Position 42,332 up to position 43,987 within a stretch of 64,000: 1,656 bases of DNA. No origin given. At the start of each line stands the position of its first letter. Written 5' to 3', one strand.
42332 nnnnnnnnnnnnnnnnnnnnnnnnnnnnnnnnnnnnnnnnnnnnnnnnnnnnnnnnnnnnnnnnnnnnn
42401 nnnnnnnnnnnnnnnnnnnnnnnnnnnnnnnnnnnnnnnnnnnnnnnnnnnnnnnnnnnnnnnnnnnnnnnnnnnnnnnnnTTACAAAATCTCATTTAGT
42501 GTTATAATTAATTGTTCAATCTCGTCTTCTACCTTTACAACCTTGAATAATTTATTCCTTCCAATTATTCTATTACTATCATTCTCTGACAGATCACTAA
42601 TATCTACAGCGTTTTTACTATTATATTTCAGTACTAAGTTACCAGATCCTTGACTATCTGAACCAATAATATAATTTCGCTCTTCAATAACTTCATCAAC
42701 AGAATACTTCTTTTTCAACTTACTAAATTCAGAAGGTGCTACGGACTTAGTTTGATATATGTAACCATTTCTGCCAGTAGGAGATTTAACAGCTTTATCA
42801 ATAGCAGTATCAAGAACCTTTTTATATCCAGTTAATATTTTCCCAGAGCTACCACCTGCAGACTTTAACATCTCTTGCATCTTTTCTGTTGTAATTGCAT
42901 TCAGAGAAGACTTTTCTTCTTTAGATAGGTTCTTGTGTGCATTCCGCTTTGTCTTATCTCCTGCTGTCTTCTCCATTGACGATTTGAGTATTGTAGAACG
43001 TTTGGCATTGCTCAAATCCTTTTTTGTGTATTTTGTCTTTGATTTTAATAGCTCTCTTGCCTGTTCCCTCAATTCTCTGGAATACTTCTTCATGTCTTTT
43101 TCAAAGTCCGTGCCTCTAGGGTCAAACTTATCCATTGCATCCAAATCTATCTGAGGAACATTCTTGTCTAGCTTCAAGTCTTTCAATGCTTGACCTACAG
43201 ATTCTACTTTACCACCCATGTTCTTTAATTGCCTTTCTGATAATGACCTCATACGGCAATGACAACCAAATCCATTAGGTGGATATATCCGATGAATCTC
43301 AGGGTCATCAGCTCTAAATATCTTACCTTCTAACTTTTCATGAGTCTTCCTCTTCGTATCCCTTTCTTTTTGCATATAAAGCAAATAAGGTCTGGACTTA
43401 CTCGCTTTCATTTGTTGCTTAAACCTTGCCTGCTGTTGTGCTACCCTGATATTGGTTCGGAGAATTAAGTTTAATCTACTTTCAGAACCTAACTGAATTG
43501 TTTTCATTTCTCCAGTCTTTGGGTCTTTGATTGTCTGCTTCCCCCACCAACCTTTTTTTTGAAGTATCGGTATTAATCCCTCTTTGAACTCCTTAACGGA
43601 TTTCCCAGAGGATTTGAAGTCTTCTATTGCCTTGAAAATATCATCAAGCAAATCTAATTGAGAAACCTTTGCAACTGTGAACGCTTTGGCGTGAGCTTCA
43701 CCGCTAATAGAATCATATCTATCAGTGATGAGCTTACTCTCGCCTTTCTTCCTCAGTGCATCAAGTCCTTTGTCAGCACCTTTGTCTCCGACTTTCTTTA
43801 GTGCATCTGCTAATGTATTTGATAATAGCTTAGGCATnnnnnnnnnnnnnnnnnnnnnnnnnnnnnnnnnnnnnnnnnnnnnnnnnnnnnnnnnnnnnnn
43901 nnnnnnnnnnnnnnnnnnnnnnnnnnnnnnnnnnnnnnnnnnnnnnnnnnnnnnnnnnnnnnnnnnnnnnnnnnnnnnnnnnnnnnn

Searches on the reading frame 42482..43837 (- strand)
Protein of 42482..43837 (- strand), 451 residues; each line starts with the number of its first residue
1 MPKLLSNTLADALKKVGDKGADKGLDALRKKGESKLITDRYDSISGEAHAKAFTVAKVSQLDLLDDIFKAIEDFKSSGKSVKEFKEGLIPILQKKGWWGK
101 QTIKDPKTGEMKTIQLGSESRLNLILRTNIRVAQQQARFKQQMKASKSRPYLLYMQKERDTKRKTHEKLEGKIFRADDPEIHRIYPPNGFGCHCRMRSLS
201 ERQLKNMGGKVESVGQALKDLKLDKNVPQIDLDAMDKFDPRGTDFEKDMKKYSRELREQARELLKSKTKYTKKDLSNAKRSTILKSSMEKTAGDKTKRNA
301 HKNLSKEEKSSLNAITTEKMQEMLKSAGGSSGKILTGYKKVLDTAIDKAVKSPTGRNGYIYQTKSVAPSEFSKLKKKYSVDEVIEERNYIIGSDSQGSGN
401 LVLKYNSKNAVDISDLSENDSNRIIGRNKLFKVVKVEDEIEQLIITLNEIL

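Call 60: search_protein_families(library=pfam, proteins=[window:42482-43837:-], max_evalue=0.001)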
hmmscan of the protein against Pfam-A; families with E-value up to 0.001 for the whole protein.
window:42482-43837:- (451 aa): 1 family
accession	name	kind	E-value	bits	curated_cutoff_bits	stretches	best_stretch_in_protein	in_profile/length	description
PF04233.19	Phage_Mu_F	-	1.4e-14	55.2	29.6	1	114-196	28-111/112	Phage Mu protein F like protein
